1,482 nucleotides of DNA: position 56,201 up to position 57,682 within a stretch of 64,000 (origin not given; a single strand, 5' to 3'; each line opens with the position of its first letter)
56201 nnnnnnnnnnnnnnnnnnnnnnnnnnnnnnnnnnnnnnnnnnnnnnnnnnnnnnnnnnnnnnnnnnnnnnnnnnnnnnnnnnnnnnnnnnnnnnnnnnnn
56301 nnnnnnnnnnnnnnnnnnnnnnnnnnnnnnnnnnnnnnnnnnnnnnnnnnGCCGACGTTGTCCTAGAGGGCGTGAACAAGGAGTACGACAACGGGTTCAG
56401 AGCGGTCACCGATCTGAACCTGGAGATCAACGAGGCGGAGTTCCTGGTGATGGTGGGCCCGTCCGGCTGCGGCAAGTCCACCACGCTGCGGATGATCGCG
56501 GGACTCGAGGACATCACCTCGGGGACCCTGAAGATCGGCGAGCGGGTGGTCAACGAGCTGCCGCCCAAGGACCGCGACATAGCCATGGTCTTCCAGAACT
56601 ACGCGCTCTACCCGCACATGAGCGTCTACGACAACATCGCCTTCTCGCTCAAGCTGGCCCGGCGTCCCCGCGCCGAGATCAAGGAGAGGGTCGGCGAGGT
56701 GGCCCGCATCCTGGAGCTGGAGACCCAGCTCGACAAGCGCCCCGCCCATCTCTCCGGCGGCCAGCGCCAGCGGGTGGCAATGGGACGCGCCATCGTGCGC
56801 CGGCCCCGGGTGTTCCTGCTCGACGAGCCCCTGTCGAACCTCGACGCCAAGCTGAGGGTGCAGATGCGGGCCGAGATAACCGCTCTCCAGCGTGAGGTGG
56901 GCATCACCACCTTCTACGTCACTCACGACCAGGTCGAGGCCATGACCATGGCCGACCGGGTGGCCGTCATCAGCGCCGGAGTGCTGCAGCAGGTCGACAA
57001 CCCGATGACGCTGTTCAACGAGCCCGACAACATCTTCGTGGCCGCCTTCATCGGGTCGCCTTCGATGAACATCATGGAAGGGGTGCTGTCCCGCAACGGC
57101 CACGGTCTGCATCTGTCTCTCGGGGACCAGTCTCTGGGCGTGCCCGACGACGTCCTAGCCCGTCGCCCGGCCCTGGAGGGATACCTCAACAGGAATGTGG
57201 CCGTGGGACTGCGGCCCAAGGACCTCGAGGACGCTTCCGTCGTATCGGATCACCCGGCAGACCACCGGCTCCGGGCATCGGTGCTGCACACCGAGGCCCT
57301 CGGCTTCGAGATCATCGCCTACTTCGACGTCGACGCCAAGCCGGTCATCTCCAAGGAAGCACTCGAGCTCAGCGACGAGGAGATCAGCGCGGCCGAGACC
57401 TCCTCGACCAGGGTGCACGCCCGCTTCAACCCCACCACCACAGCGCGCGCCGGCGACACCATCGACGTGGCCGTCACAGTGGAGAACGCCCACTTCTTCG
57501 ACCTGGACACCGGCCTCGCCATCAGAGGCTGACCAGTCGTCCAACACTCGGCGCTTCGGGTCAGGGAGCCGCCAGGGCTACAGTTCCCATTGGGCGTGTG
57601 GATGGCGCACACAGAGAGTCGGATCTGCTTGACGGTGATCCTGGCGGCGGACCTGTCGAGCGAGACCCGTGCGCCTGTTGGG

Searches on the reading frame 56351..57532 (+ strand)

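Call 45: search_protein_families(library=pfam, proteins=[window:56351-57532:+], max_evalue=0.001)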
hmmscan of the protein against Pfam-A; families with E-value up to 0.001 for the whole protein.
window:56351-57532:+ (393 aa): 5 families
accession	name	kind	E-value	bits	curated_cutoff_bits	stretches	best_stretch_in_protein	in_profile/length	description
PF00005.33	ABC_tran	-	7e-32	111.3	25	1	20-161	2-136/137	ABC transporter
PF17912.7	OB_MalK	-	3.5e-09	37.8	27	1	235-291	1-52/53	MalK OB fold domain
PF02463.25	SMC_N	-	0.00043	20.2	40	0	15-205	9-212/220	RecF/RecN/SMC N terminal domain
PF03215.21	Rad17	-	0.00054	20.4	23.8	1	24-51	40-67/186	Rad17 P-loop domain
PF13401.12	AAA_22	-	0.00085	20.1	27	0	28-106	4-64/130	AAA domain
